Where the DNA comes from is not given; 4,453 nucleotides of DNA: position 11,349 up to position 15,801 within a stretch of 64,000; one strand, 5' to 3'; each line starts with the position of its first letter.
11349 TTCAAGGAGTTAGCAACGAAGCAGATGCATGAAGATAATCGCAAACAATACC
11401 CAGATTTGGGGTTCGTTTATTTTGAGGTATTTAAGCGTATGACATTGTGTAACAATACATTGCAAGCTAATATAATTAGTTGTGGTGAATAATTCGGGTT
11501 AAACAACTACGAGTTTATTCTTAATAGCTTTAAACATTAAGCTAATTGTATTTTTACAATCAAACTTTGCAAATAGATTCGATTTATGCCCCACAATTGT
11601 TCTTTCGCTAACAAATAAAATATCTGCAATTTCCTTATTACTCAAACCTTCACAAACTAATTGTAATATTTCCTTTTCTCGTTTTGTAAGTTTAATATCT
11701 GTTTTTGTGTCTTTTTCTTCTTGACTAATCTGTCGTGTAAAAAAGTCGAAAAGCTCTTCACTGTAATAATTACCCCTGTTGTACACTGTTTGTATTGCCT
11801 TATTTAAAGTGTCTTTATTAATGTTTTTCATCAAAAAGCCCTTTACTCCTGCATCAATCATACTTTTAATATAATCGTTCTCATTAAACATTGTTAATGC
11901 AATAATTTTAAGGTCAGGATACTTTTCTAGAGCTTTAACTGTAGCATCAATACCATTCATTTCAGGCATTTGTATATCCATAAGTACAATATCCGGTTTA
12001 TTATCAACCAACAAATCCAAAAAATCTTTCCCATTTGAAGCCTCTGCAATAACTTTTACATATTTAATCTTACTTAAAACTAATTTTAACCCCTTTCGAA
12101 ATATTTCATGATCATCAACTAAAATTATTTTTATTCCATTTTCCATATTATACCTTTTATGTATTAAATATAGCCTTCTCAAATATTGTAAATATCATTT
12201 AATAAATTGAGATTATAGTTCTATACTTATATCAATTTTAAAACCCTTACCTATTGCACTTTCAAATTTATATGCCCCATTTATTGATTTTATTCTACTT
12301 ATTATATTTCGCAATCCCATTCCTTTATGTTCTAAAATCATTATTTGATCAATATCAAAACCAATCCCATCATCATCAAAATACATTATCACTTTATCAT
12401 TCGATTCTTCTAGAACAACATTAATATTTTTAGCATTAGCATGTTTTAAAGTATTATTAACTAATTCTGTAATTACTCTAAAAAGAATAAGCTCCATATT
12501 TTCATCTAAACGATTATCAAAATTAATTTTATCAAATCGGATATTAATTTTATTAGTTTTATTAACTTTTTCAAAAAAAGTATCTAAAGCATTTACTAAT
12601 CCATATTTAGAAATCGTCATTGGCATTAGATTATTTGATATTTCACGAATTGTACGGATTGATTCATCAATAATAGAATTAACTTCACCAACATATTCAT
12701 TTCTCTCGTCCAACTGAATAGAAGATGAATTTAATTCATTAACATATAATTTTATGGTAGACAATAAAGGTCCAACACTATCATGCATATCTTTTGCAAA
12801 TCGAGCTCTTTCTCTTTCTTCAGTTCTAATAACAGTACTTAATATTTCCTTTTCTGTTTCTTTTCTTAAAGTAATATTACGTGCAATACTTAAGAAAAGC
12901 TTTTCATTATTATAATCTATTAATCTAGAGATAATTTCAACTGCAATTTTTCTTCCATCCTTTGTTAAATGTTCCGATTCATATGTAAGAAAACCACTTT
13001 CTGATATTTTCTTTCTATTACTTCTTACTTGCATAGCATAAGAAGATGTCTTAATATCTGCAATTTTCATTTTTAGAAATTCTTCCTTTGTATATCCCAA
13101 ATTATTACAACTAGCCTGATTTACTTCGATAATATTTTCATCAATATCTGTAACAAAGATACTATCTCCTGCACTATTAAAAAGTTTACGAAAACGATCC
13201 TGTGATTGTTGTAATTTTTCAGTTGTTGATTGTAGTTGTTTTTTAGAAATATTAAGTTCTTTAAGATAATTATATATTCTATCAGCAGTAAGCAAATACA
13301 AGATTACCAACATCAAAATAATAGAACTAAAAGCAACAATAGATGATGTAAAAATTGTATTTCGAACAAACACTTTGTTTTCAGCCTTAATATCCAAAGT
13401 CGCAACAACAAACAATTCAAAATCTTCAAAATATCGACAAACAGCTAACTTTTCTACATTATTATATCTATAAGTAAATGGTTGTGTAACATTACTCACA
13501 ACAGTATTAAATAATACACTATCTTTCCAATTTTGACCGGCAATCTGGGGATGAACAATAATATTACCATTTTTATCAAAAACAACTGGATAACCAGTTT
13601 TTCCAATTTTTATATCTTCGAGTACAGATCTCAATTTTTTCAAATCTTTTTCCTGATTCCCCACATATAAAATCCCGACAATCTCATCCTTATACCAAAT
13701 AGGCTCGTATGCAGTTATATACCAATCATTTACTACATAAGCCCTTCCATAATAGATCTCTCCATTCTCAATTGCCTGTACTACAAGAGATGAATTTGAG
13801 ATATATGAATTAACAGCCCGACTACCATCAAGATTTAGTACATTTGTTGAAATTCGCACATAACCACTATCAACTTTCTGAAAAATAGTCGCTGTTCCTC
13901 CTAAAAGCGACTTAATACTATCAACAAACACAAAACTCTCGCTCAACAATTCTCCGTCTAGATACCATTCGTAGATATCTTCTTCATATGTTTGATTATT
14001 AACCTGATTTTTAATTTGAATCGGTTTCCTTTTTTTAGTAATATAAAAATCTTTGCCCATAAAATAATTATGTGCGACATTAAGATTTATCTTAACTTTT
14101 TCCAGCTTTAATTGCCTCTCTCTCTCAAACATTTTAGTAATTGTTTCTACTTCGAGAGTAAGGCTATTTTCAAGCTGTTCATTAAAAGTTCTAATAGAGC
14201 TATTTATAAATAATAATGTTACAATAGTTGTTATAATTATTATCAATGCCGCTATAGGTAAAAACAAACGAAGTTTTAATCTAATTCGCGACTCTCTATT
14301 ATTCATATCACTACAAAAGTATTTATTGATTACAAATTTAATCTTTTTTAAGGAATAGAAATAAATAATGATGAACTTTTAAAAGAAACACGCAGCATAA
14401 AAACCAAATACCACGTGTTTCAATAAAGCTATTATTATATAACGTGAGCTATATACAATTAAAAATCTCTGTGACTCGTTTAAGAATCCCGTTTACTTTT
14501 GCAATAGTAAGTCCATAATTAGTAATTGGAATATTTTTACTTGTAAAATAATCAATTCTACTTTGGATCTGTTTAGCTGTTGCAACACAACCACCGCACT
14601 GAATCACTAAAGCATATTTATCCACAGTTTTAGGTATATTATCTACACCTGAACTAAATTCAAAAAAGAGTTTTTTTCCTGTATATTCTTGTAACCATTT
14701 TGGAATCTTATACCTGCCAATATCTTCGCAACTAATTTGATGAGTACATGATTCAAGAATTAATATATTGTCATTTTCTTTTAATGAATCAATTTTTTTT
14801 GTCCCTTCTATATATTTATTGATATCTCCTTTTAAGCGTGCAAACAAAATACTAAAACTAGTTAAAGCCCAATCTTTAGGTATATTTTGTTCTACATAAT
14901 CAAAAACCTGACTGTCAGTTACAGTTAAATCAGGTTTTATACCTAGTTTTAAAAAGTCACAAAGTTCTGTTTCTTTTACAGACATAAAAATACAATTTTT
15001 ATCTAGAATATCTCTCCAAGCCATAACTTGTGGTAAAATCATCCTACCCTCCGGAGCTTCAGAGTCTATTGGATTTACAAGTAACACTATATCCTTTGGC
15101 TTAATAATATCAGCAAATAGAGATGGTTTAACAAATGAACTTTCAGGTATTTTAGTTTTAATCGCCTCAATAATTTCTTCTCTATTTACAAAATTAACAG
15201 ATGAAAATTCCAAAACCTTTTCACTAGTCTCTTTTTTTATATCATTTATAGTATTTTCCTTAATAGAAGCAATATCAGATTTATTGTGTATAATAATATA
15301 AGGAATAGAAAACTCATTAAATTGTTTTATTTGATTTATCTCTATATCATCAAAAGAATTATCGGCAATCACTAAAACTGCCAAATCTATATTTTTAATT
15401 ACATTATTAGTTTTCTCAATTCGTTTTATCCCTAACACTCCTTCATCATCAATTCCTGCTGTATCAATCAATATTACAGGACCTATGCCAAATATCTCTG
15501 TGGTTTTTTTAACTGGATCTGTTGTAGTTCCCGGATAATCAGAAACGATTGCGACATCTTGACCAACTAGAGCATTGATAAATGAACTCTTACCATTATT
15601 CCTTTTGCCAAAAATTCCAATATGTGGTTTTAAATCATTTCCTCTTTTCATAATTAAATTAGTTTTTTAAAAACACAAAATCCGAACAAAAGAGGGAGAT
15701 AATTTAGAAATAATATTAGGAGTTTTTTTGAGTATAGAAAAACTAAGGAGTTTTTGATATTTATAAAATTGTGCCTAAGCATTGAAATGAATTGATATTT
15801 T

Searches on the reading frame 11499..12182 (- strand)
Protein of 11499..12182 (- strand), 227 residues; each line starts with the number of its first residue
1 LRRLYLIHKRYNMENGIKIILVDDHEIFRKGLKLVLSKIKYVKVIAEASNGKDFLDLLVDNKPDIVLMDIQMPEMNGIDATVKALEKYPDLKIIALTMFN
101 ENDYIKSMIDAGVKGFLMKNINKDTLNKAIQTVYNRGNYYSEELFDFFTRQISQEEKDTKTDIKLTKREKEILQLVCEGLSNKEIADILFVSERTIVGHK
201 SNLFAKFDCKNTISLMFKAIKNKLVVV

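Call 43: search_protein_families(library=pfam, proteins=[window:11499-12182:-], max_evalue=0.0001)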
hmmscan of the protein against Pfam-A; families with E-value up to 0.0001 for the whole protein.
window:11499-12182:- (227 aa): 4 families
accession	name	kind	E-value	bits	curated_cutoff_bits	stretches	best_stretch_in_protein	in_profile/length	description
PF00072.30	Response_reg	-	3.9e-27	95.1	30.2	1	19-131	1-111/111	Response regulator receiver domain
PF00196.25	GerE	-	3e-18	65.6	23.5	1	165-215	3-53/57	Bacterial regulatory proteins, luxR family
PF13384.12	HTH_23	-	2.2e-05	24.6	24.6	0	171-196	9-34/50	Homeodomain-like domain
PF08281.18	Sigma70_r4_2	-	2.5e-05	24.3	25.7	1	164-196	10-43/54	Sigma-70, region 4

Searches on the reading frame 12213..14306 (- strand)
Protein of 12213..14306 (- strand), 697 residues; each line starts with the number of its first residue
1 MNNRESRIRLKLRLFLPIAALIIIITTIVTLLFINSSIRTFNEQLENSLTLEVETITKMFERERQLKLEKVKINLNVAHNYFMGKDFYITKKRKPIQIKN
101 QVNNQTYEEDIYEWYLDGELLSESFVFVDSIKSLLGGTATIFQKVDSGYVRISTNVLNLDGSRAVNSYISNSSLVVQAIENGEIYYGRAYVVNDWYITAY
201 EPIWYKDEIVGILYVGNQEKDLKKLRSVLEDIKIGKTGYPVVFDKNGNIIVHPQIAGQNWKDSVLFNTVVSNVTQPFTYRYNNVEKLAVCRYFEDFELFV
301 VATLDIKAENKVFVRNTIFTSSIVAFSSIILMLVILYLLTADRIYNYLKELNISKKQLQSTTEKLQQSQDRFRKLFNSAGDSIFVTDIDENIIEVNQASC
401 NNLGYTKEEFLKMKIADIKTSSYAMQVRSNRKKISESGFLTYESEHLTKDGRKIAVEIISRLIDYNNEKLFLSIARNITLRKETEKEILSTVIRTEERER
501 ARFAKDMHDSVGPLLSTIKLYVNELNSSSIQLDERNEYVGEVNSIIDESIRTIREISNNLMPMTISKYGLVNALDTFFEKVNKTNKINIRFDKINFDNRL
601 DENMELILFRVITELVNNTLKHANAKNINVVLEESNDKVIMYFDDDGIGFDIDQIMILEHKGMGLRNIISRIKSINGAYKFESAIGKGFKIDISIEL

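Call 43: search_protein_families(library=pfam, proteins=[window:12213-14306:-], max_evalue=0.0001)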
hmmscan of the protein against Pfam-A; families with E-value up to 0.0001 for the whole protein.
window:12213-14306:- (697 aa): 7 families
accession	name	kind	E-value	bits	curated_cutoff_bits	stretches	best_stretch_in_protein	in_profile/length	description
PF17201.10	Cache_3-Cache_2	-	7.7e-60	203.1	27.7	1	39-304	6-284/299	Cache 3/Cache 2 fusion domain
PF17202.10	sCache_3_3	-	1e-27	97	28.8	1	121-225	3-103/107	Single cache domain 3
PF13426.13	PAS_9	-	1.7e-12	47.9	27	1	381-479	2-102/103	PAS domain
PF02518.31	HATPase_c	-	6.7e-08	33.4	26.4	1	606-695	4-107/111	Histidine kinase-, DNA gyrase B-, and HSP90-like ATPase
PF07730.19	HisKA_3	-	1e-07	32.8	24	1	499-563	1-66/68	Histidine kinase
PF00989.32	PAS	-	1.4e-05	25.5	22.6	1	371-417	2-48/113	PAS fold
PF13188.13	PAS_8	-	1.5e-05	25.2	21.8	1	371-412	2-40/65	PAS domain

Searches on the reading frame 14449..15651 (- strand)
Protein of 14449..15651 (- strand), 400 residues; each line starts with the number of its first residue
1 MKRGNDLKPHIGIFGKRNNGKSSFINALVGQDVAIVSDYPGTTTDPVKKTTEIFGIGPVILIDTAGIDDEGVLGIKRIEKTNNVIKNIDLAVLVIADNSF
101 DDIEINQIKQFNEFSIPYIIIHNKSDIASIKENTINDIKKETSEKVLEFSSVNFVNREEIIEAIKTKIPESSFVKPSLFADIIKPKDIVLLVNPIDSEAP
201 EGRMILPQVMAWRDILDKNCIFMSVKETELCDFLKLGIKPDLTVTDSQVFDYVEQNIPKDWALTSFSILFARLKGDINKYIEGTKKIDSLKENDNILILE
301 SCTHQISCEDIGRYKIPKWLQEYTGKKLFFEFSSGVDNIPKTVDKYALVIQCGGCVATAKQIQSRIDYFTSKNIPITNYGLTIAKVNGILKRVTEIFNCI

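Call 3: search_protein_families(library=pfam, proteins=[window:14449-15651:-], max_evalue=0.01)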
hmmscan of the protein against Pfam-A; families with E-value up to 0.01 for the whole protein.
window:14449-15651:- (400 aa): 9 families
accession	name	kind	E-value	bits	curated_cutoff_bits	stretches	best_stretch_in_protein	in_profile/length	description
PF18133.7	HydF_tetramer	-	2.7e-42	143.8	22.6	1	279-395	2-117/118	Hydrogen maturase F tetramerization domain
PF18128.7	HydF_dimer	-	1.9e-36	124.6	23.4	1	178-275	1-99/99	Hydrogen maturase F dimerization domain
PF01926.29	MMR_HSR1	-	6.7e-21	75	21.9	1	10-124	1-113/113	50S ribosome-binding GTPase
PF02421.24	FeoB_N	-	2e-08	34.3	27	1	11-157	3-144/156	Ferrous iron transport protein B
PF00350.29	Dynamin_N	-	8e-07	29.7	27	1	11-43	1-33/168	Dynamin family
PF00071.28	Ras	-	0.00012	22.1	21.6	1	13-168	4-160/162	Ras family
PF00009.33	GTP_EFTU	-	0.0011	19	26.5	1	80-150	85-154/188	Elongation factor Tu GTP binding domain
PF03193.22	RsgA_GTPase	-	0.0019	18.5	30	0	79-167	14-107/174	RsgA GTPase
PF00448.28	SRP54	-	0.0068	16.5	22.7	0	59-116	86-142/196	SRP54-type protein, GTPase domain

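Call 4: search_protein_families(library=ncbifam, proteins=[window:14449-15651:-], max_evalue=0.01)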
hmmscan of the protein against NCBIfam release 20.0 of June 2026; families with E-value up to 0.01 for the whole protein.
window:14449-15651:- (400 aa): 22 families
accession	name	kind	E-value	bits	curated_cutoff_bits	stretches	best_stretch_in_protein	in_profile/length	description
TIGR03918.1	GTP_HydF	equivalog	1.3e-145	485.2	325.55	1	8-393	7-391/392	[FeFe] hydrogenase H-cluster maturation GTPase HydF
TIGR00450.1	mnmE_trmE_thdF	equivalog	6.6e-23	81.5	252.6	1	11-170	212-365/446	tRNA uridine-5-carboxymethylaminomethyl(34) synthesis GTPase MnmE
NF003661.0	PRK05291.1-3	equivalog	9.2e-23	81.3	380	1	10-170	218-372/448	tRNA uridine-5-carboxymethylaminomethyl(34) synthesis GTPase MnmE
TIGR03594.1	GTPase_EngA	equivalog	2.4e-22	79.6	306.7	1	9-153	176-323/432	ribosome biogenesis GTPase Der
NF000908.1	PRK00089.1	equivalog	4e-19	69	237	1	11-173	6-172/291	GTPase Era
TIGR00231.1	small_GTP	domain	1.5e-17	63.8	42.5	1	9-164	4-162/164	GTP-binding protein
TIGR00436.1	era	equivalog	2.7e-17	63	116.25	1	11-180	3-175/270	GTPase Era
NF002828.0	PRK03003.1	equivalog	1.2e-10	40.6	631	1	10-149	215-356/477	ribosome biogenesis GTPase Der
TIGR03598.1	GTPase_YsxC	equivalog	3e-09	36.8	124.45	1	6-44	16-55/186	ribosome biogenesis GTP-binding protein YihA/YsxC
NF007071.0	PRK09518.1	equivalog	6.8e-09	34.8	953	1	11-127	447-567/706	bifunctional cytidylate kinase/GTPase Der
TIGR02729.1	Obg_CgtA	equivalog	1.4e-08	34.2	280.25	1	10-166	159-326/329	Obg family GTPase CgtA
TIGR00437.1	feoB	equivalog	2.9e-08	32.9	315.65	1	15-165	1-151/594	ferrous iron transport protein B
TIGR03156.1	GTP_HflX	equivalog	1e-07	31.2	216.75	1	3-167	184-350/351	GTPase HflX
NF008956.1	PRK12299.1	equivalog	2.8e-07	29.8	300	1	10-167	160-324/327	GTPase ObgE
NF008955.0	PRK12297.1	equivalog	7.3e-07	28.4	406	1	11-171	162-331/429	GTPase ObgE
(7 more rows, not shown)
